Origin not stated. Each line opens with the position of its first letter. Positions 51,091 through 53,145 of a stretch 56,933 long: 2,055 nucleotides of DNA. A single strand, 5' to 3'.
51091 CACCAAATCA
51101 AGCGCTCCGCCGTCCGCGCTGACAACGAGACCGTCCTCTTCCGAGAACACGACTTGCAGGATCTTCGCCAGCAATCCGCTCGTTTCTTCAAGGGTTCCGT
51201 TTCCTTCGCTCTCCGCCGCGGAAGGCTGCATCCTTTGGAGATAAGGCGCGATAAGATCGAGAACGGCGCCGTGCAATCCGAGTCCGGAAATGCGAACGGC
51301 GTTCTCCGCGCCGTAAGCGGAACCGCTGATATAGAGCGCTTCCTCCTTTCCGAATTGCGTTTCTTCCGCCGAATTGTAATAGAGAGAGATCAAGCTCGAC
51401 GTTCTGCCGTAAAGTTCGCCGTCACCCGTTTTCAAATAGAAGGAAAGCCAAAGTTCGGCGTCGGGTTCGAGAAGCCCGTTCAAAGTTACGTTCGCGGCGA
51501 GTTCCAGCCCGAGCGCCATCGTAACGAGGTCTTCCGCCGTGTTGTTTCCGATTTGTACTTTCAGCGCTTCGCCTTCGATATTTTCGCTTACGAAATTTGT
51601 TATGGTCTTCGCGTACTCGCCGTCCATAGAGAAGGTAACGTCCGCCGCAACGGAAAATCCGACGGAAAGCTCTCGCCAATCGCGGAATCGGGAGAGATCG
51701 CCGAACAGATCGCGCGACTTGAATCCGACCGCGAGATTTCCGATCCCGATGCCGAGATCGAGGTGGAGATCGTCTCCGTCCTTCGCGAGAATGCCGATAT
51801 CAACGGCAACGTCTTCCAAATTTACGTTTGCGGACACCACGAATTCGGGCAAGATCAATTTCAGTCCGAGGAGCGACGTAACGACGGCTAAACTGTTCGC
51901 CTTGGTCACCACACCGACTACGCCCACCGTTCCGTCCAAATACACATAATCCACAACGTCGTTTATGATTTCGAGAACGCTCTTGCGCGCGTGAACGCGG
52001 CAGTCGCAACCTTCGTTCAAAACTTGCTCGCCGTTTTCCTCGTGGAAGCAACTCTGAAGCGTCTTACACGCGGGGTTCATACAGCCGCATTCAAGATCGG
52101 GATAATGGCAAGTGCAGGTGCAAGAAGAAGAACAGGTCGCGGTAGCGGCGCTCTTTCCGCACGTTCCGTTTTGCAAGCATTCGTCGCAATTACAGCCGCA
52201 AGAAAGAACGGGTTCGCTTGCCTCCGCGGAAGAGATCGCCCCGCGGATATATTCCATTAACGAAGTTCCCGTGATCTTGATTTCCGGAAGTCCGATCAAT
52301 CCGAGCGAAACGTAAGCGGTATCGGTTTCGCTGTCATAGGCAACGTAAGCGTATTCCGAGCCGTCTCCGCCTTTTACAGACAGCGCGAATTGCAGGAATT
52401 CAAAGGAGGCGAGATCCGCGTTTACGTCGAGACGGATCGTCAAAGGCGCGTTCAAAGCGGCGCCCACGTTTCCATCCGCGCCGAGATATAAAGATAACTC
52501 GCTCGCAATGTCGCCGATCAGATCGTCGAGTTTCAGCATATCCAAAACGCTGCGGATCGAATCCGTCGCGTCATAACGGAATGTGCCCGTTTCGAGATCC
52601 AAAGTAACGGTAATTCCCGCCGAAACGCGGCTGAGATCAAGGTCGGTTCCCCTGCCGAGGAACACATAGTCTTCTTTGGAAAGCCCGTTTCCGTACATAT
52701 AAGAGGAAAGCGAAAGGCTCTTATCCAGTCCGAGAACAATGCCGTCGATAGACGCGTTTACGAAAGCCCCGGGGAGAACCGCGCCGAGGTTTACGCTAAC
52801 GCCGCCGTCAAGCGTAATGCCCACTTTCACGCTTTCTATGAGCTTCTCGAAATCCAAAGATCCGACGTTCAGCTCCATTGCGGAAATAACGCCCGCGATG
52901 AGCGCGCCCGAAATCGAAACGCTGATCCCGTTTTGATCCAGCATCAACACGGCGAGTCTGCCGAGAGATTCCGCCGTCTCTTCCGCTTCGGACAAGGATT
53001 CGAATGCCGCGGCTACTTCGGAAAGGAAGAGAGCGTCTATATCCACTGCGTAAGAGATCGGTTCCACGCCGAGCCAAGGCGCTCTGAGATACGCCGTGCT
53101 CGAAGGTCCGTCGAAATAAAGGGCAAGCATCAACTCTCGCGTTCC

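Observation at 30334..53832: The Cys-rich module recurs at nine loci (about 23 copies) and almost always sits at module boundaries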

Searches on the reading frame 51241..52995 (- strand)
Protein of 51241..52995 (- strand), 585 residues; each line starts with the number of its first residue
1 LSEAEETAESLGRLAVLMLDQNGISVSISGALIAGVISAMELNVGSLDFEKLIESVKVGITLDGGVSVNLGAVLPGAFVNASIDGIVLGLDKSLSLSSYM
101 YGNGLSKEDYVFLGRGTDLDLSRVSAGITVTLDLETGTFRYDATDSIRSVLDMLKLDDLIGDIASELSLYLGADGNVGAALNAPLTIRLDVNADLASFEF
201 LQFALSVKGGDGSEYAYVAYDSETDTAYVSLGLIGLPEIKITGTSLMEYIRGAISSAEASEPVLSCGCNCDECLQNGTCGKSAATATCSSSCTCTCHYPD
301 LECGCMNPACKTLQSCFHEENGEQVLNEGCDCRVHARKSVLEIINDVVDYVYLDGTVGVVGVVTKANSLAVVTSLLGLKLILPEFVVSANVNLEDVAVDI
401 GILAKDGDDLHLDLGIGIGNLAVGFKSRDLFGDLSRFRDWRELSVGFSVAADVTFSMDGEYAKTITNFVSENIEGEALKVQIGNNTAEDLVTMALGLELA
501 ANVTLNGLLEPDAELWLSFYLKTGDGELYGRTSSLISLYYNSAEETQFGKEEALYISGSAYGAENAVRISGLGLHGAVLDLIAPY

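Call 72: predict_structure(alignment_id=A6)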
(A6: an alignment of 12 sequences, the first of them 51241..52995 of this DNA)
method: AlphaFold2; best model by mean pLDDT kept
length: 585 residues; sequences in the alignment: 12
mean_pLDDT: 45.3   pTM: 0.29
mean pLDDT of the five models: 45.3, 43.6, 40.6, 40.4, 40.4
residues with pLDDT >= 90: 0; 70-90: 43; 50-70: 133; < 50: 409
segments of 3 or more residues with pLDDT < 50: 1-28, 32-185, 252-321, 323-344, 347-446, 472-489, 525-531, 582-585
pLDDT, mean of each block of 10 residues (from residue 1): 31 35 42 46 41 43 39 38 37 32 36 30 37 32 37 39 43 44 49 54 64 69 69 61 62 38 34 41 38 27 31 44 42 32 47 33 40 36 33 36 43 44 32 41 48 56 55 40 38 62 53 69 48 67 74 71 63 62 46
secondary structure, 60 per line:
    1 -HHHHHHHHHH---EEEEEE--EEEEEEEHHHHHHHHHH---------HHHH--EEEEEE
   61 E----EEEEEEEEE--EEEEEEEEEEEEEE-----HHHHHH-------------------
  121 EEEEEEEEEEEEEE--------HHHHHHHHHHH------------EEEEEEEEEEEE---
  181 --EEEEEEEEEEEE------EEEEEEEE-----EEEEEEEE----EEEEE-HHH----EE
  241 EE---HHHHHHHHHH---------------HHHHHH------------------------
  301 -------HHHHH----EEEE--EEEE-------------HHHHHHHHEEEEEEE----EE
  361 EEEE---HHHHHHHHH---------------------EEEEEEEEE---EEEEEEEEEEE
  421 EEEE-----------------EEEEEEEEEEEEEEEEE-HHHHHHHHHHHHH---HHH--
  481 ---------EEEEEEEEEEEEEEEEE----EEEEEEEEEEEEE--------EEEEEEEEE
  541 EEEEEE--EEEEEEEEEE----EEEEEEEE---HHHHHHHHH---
elements in order: H2-11 E15-20 E23-29 H30-39 H49-52 E55-61 E66-74 E77-90 H96-101 E121-134 H143-153 E166-177 E183-194 E201-208 E214-221 E226-230 E239-242 H246-255 H271-276 H308-312 E317-320 E323-326 H340-347 E348-354 E359-364 H368-376 E398-406 E410-424 E442-458 H460-472 E490-506 E511-523 E532-546 E549-558 E563-570 H574-582

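Call 76: find_homologous_proteins(query=A6, max_evalue=0.001)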
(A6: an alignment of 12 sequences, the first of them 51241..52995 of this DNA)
Query A6 (12 sequences) (585 aa, profile of the alignment): 1 proteins with E <= 0.001 among 8000 candidates.
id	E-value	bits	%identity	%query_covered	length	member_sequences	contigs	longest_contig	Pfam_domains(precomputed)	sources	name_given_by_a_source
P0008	8.8e-87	310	47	77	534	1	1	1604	-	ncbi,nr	ncbi:MAG: hypothetical protein IK037_03605, partial [Clostridia bacterium]|nr:hypothetical protein [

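Call 82: fold_search(model_id=the predicted structure, library=pdb)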
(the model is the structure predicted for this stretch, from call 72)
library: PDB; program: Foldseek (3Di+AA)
matches with E <= 10: 185; with E <= 0.001: 0
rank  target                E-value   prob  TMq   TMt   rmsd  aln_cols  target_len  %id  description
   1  8pv1_Cf               1.5e-01  0.09  0.08  0.13  17.2       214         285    7  Chaetomium thermophilum pre-60S State 6 - pre-5S rotation - L1 intermediate - composite structure (released 2023-11-15)
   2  9xdd_B                1.6e-01  0.13  0.11  0.17  18.3       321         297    9  TamAB in non-hybrid barrel state (released 2026-01-28)
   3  8i9r_Cg               1.6e-01  0.10  0.08  0.13  14.3       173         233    9  Cryo-EM structure of a Chaetomium thermophilum pre-60S ribosomal subunit - State 5S RNP (released 2023-05-17)
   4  1qy9_C                1.9e-01  0.10  0.07  0.11  21.6       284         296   11  Crystal structure of E. coli Se-MET protein YDDE (released 2004-06-08)
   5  1qy9_D                2.1e-01  0.11  0.07  0.11  21.7       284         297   10  Crystal structure of E. coli Se-MET protein YDDE (released 2004-06-08)
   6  1qy9_A                2.6e-01  0.11  0.06  0.11  21.7       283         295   10  Crystal structure of E. coli Se-MET protein YDDE (released 2004-06-08)
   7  3n2q                  3.8e-01  0.06  0.08  0.13  18.1       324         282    9  Crystal structure of Sex pheromone staph-cAM373 precursor (released 2010-06-02)
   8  6r2q_B                3.8e-01  0.03  0.09  0.09  32.6       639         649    6  Structure of the Mtr complex (released 2020-04-22)
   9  5i6i_B                4.0e-01  0.14  0.11  0.06  14.3       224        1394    8  Crystal structure of a dBCCP-variant of Chaetomium thermophilum acetyl-CoA carboxylase (released 2016-04-20)
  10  1qya_B                4.7e-01  0.09  0.07  0.12  21.5       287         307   11  CRYSTAL STRUCTURE OF E. COLI PROTEIN YDDE (released 2004-06-08)
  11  8jyw_A                4.7e-01  0.01  0.05  0.09  28.3       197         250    6  Cryo-EM structure of the gasdermin pore from Trichoplax adhaerens (released 2024-05-01)
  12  9hbp_B                5.0e-01  0.06  0.08  0.10  20.8       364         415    6  Cryo-EM structure of the canine distemper virus tetrameric attachment H glycoprotein in complex with two different Nan (released 2026-01-21)
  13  9jdi_C                5.5e-01  0.10  0.09  0.24   9.8       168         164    8  Crystal structure of the type VI secretion system effector-immunity complex BtpeA CTD-BtpiA from Bacteroides fragilis. (released 2025-09-03)
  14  1qya_A                5.5e-01  0.07  0.07  0.11  20.7       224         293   12  CRYSTAL STRUCTURE OF E. COLI PROTEIN YDDE (released 2004-06-08)
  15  5i6f_A                5.8e-01  0.08  0.12  0.07  17.2       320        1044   11  Crystal structure of C-terminal variant 1 of Chaetomium thermophilum acetyl-CoA carboxylase (released 2016-04-20)
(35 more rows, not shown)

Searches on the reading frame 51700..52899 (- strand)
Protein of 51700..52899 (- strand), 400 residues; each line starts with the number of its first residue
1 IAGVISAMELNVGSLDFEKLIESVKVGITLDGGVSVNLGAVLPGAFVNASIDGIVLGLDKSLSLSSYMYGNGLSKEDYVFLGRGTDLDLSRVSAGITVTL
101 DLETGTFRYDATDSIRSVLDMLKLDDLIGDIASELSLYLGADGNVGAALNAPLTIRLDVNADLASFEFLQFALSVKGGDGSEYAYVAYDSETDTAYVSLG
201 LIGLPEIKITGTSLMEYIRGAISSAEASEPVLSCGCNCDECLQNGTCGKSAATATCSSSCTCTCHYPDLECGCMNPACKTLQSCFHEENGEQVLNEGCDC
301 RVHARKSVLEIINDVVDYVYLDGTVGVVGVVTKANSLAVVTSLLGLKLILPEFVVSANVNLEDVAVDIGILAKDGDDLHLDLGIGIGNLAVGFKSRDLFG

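Call 39: search_protein_families(library=ncbifam, proteins=[window:51700-52899:-], max_evalue=10)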
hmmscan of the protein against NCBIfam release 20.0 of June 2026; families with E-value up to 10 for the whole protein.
window:51700-52899:- (400 aa): 1 family
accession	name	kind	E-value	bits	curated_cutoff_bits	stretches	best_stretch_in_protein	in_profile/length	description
NF011379.0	PRK14804.1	equivalog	0.16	11.1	373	1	289-354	116-186/311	ornithine carbamoyltransferase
